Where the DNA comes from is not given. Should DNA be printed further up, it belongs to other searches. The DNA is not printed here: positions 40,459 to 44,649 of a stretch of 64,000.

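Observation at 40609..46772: Convergent two-gene operon: outer-membrane beta-barrel + 9-10-heme cytochrome fused to an LVIVD beta-propeller (porin-cytochrome-like outer module)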

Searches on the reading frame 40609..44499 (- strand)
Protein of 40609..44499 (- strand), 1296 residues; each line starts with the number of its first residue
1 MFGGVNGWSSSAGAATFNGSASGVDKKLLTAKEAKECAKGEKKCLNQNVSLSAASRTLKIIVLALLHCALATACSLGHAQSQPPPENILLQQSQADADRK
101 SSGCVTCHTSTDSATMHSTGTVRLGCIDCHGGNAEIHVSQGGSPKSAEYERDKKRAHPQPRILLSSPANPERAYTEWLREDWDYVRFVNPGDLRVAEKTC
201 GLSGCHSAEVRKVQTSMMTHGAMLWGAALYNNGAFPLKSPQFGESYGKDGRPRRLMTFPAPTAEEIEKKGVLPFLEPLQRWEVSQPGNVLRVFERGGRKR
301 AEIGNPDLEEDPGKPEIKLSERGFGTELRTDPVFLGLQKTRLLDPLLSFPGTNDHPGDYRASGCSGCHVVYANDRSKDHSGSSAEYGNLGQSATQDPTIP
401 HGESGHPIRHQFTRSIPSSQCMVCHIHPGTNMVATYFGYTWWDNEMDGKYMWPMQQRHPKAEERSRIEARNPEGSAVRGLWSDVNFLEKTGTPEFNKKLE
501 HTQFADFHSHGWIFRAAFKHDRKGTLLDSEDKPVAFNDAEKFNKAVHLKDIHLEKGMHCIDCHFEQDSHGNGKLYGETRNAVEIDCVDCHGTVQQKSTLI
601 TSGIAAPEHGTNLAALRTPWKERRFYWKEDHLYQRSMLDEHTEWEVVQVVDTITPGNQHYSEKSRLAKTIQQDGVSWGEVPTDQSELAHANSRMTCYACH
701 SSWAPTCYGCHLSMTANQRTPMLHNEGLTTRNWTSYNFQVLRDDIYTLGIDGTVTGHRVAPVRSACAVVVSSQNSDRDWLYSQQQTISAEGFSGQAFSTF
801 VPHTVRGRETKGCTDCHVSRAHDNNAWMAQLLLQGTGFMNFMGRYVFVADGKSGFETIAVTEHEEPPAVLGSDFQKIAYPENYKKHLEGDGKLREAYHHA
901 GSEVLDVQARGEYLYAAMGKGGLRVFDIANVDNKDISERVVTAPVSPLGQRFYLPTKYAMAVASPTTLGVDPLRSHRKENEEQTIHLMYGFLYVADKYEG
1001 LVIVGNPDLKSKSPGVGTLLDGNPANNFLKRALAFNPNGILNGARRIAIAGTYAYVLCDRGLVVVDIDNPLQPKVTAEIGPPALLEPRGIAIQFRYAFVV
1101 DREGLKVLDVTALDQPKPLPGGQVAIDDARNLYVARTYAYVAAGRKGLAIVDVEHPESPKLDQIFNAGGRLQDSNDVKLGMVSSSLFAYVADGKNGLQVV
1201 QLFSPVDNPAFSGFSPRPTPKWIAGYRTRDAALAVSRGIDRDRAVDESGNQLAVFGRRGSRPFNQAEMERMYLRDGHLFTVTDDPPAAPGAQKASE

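Call 6: search_protein_families(library=pfam, proteins=[window:40609-44499:-], max_evalue=0.01)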
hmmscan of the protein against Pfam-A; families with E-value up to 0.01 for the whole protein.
window:40609-44499:- (1296 aa): 3 families
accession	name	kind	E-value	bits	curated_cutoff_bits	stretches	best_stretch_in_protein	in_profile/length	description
PF08309.17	LVIVD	-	2.2e-26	91.4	20.2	2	1044-1073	4-34/42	LVIVD repeat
PF14522.11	Cytochrome_C7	-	0.00066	19.9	24.8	0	549-596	5-54/67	Cytochrome c7 and related cytochrome c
PF14537.11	Cytochrom_c3_2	-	0.0013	19.6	25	0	552-598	2-41/79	Cytochrome c3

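Call 7: search_protein_families(library=ncbifam, proteins=[window:40609-44499:-], max_evalue=0.01)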
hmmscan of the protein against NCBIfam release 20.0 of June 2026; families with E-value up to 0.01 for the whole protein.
window:40609-44499:- (1296 aa): 4 families
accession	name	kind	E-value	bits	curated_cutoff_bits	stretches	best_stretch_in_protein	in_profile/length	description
NF040943.1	cytoc3_ExtM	equivalog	4.5e-26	91.3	800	2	546-597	255-306/599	selenite/tellurite reduction operon c-type cytochrome ExtM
NF040967.1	cytc_ExtN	equivalog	5.4e-11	42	200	1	688-820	220-342/415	selenite/tellurite reduction operon c-type cytochrome ExtN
NF040968.1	FeS_ExtO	equivalog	5.6e-11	41.9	200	1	688-820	220-341/416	selenite/tellurite reduction operon b-type cytochrome iron-sulfur cluster-binding subunit ExtO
TIGR04312.1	choice_anch_B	subfamily_domain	0.00024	20.5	100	0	1053-1167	46-174/364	choice-of-anchor B family protein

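Call 8: search_solved_structures(query=window:40609-44499:-, max_evalue=1)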
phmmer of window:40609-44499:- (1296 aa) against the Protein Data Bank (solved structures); distinct sequences matched with E-value up to 1: 1.
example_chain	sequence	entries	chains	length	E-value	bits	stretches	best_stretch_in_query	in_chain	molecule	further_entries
1fs9_A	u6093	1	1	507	0.77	10.3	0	548-597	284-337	CYTOCHROME C NITRITE REDUCTASE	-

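Call 11: find_homologous_proteins(query=window:40609-44367:-, max_evalue=0.00001)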
Query window:40609-44367:- (1252 aa): 7571 proteins with E <= 0.00001 among 8000 candidates; the best 120 are listed.
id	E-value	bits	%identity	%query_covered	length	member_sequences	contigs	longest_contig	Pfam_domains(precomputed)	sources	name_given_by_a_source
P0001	0.0e+0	2727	92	99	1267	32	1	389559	PF08309.18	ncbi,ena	-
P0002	0.0e+0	2718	91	100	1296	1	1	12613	PF08309.18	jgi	jgi:hypothetical protein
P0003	0.0e+0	2540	85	99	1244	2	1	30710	PF08309.18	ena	-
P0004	0.0e+0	2534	85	99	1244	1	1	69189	PF08309.18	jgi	jgi:hypothetical protein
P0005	0.0e+0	2534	85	99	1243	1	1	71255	PF08309.18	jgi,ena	-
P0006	0.0e+0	2533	85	98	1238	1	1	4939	PF08309.18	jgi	-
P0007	0.0e+0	2528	86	96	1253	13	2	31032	PF08309.18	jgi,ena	-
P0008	0.0e+0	2524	85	99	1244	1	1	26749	PF08309.18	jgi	jgi:hypothetical protein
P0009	0.0e+0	2523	85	98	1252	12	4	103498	PF08309.18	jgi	-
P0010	0.0e+0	2494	84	98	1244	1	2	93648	PF08309.18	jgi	jgi:hypothetical protein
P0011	0.0e+0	2486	84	97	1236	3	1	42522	PF08309.18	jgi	jgi:hypothetical protein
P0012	0.0e+0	2484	84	97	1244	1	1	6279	PF08309.18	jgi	-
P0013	0.0e+0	2483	85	96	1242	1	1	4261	PF08309.18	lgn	-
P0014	0.0e+0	2481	83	98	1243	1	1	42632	PF08309.18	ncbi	ncbi:MAG: hypothetical protein WA628_02970 [Terriglobales bacterium]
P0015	0.0e+0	2472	83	98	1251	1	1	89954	PF08309.18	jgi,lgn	jgi:hypothetical protein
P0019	0.0e+0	2431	81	99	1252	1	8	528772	PF08309.18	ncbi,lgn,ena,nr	ncbi:MAG: hypothetical protein LAO03_07430 [Acidobacteriia bacterium]|nr:hypothetical protein [Terri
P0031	0.0e+0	2415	81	98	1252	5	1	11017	PF08309.18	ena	-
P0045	0.0e+0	2401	84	94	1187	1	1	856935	PF08309.18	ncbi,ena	-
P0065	0.0e+0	2378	80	98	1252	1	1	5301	PF14537.12,PF08309.18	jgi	jgi:hypothetical protein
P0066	0.0e+0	2378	80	99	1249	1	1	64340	PF08309.18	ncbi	-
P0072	0.0e+0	2365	79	99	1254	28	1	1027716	PF08309.18,PF14522.12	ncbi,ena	-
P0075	0.0e+0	2352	78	100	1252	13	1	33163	PF08309.18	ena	-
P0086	0.0e+0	2335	79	98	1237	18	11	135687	PF08309.18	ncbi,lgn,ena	-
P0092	0.0e+0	2321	78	98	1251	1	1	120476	PF08309.18,PF22113.2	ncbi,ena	-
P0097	0.0e+0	2306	77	99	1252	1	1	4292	PF08309.18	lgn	-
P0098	0.0e+0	2302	77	98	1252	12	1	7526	PF08309.18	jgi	-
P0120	0.0e+0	2203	74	97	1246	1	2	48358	PF08309.18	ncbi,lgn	-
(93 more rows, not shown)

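Call 12: find_encoding_contigs(protein=P0001, flank=10000, max_places=2)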
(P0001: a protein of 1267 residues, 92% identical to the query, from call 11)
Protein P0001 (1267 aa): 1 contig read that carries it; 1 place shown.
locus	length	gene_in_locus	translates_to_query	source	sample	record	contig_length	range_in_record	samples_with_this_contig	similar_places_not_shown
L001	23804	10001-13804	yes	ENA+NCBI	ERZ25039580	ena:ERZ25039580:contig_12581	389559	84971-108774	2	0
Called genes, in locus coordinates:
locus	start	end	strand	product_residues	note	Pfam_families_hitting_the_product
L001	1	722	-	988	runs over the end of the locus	PF13944:Calycin_like (faint), PF19190:BACON_2 (weak), PF22076:Cep192_D6 (faint), PF19543:GH123_N (faint), PF19190:BACON_2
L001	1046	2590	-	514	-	PF03928:HbpS-like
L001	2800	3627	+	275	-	PF04773:FecR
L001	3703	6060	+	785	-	PF05226:CHASE2, PF00211:Guanylate_cyc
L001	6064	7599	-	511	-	PF00479:G6PD_N, PF02781:G6PD_C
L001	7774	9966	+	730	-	PF13620:CarboxypepD_reg, PF13715:CarbopepD_reg_2 (faint)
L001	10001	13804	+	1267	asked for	PF08309:LVIVD (faint)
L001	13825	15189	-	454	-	PF02085:Cytochrom_CIII (faint), PF09699:Paired_CXXCH_1 (faint), PF14522:Cytochrome_C7 (faint), PF14537:Cytochrom_c3_2 (faint)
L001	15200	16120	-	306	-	-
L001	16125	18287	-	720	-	PF13510:Fer2_4, PF12837:Fer4_6 (faint), PF12797:Fer4_2 (faint), PF12838:Fer4_7 (weak), PF14697:Fer4_21 (weak), PF00027:cNMP_binding, PF00037:Fer4 (weak), PF12838:Fer4_7 (weak), +5 more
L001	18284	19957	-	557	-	PF01257:2Fe-2S_thioredx, PF01512:Complex1_51K, PF10531:SLBB, PF10589:NADH_4Fe-4S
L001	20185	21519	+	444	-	PF13435:Cytochrome_C554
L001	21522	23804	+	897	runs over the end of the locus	PF22422:MGH1-like_GH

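Call 13: find_encoding_contigs(protein=P0072, flank=10000, max_places=2)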
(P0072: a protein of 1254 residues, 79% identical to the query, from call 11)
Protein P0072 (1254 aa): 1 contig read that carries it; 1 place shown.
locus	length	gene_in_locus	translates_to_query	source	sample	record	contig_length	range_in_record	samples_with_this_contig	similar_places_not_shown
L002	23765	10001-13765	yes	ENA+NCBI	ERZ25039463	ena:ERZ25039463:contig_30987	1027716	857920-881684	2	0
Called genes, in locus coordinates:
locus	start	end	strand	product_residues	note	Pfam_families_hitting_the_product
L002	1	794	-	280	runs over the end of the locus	PF04909:Amidohydro_2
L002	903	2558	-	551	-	PF03928:HbpS-like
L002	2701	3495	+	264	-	PF04773:FecR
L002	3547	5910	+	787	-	PF05226:CHASE2, PF00211:Guanylate_cyc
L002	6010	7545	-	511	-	PF00479:G6PD_N, PF02781:G6PD_C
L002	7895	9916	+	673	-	PF13620:CarboxypepD_reg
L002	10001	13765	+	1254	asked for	PF14522:Cytochrome_C7 (faint), PF08309:LVIVD (faint)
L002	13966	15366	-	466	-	PF09699:Paired_CXXCH_1 (faint), PF14522:Cytochrome_C7 (faint), PF22113:Mtrc-MtrF_II-IV_dom (faint)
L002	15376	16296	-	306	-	-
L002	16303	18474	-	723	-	PF13510:Fer2_4, PF12797:Fer4_2 (faint), PF12800:Fer4_4 (faint), PF12837:Fer4_6 (faint), PF13534:Fer4_17 (faint), PF00027:cNMP_binding, PF00037:Fer4 (weak), PF12838:Fer4_7 (weak), +4 more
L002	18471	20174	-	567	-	PF01257:2Fe-2S_thioredx, PF01512:Complex1_51K, PF10531:SLBB, PF10589:NADH_4Fe-4S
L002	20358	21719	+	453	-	PF13435:Cytochrome_C554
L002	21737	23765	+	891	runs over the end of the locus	PF03200:Glyco_hydro_63 (faint), PF22422:MGH1-like_GH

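Call 26: find_homologous_proteins(query=L001:7774-9966:+, max_evalue=0.00001)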
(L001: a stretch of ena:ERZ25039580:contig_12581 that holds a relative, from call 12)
Query L001:7774-9966:+ (730 aa): 4334 proteins with E <= 0.00001 among 8000 candidates; the best 120 are listed.
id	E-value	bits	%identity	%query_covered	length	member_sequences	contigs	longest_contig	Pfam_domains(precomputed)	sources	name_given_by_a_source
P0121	0.0e+0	1679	100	100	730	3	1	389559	PF13715.13,PF13620.13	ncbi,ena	-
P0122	0.0e+0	1555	94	100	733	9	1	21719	PF13715.13,PF13620.13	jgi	jgi:carboxypeptidase family protein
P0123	0.0e+0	1501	89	100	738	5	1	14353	PF13620.13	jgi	jgi:Carboxypeptidase regulatory-like domain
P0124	0.0e+0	1489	91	97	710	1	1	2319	PF13715.13,PF13620.13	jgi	jgi:hypothetical protein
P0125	0.0e+0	1469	88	98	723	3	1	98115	PF13620.13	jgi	jgi:hypothetical protein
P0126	0.0e+0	1427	87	98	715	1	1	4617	PF13620.13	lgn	-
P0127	0.0e+0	1398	85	97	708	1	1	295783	PF13715.13,PF13620.13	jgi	jgi:hypothetical protein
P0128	0.0e+0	1382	85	94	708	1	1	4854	PF13620.13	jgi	jgi:Carboxypeptidase regulatory-like domain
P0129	0.0e+0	1341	79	100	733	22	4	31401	PF13620.13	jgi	-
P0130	0.0e+0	1332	79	100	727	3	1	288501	PF13620.13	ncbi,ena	-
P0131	0.0e+0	1332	79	100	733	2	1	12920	PF13620.13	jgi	jgi:carboxypeptidase family protein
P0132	0.0e+0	1329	79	100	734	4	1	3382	PF13620.13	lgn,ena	-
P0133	0.0e+0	1326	79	100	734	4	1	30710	PF13620.13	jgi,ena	jgi:hypothetical protein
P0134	0.0e+0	1325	79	100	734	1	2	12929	PF13620.13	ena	-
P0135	0.0e+0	1321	82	95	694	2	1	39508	PF13620.13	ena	-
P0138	0.0e+0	1252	88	83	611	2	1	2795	-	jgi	jgi:hypothetical protein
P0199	0.0e+0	1145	72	92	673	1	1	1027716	PF13620.13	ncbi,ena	-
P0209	0.0e+0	1140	67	100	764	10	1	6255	PF13620.13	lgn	-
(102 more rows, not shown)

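Call 39: predict_structure(alignment_id=A1)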
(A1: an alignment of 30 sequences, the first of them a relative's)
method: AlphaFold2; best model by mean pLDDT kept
length: 730 residues; sequences in the alignment: 30
mean_pLDDT: 35.4   pTM: 0.23
mean pLDDT of the five models: 35.4, 34.9, 34.6, 34.5, 31.8
residues with pLDDT >= 90: 69; 70-90: 18; 50-70: 8; < 50: 635
segments of 3 or more residues with pLDDT < 50: 1-54, 144-699, 701-714, 716-718, 726-730
pLDDT, mean of each block of 10 residues (from residue 1): 30 38 38 26 31 65 94 95 93 94 93 93 91 92 49 31 28 25 24 26 26 29 23 24 23 23 24 29 24 24 25 22 21 22 20 26 28 23 21 24 25 22 20 19 23 26 28 25 26 27 30 29 28 34 38 32 26 23 24 25 21 18 22 27 38 27 19 29 39 44 46 47 43
secondary structure, 60 per line:
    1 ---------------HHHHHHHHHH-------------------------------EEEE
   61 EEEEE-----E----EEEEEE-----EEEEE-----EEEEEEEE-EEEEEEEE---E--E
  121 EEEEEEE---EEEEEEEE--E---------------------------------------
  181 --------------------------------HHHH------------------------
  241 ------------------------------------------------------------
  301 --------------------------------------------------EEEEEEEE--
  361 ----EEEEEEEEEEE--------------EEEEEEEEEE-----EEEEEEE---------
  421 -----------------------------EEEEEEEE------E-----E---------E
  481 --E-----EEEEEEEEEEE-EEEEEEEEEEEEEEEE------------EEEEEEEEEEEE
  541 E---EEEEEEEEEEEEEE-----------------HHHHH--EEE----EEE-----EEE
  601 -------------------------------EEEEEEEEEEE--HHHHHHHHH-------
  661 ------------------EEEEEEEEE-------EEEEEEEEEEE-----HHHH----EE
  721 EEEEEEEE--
elements in order (helices of 4 or more, strands of 3 or more residues): H16-25 E57-65 E76-81 E87-91 E97-104 E106-113 E120-127 E131-138 H213-216 E351-358 E365-375 E390-399 E405-411 E450-457 E489-499 E501-516 E529-541 E545-558 H576-580 E583-585 E590-592 E598-600 E632-642 H645-653 E679-687 E695-705 H711-714 E719-728

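Call 40: search_solved_structures(query=A1, max_evalue=10)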
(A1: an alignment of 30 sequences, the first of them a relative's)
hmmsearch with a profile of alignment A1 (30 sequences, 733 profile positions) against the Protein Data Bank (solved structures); distinct sequences matched with E-value up to 10: 8.
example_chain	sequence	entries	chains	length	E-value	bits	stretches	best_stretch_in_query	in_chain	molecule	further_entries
9c7v_B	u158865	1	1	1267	9.5e-05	23.8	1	60-120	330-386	BOS complex subunit NOMO2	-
10ps_A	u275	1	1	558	0.00075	20.8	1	64-124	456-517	Serine-aspartate repeat-containing protein D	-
4wi0_B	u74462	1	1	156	0.0056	18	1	86-131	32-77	Cellulosomal scaffoldin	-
4u3s_B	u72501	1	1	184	0.0068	17.7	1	85-131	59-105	Cellulosomal scaffoldin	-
9c7u_B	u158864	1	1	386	0.66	11.1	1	38-119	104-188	BOS complex subunit NOMO2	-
2gj3_A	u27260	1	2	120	0.79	10.8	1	398-466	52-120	Nitrogen fixation regulatory protein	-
2q6q_A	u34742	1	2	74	2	9.5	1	93-154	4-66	Spindle pole body component SPC42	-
9qq6_A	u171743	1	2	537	2.1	9.4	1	398-485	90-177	histidine kinase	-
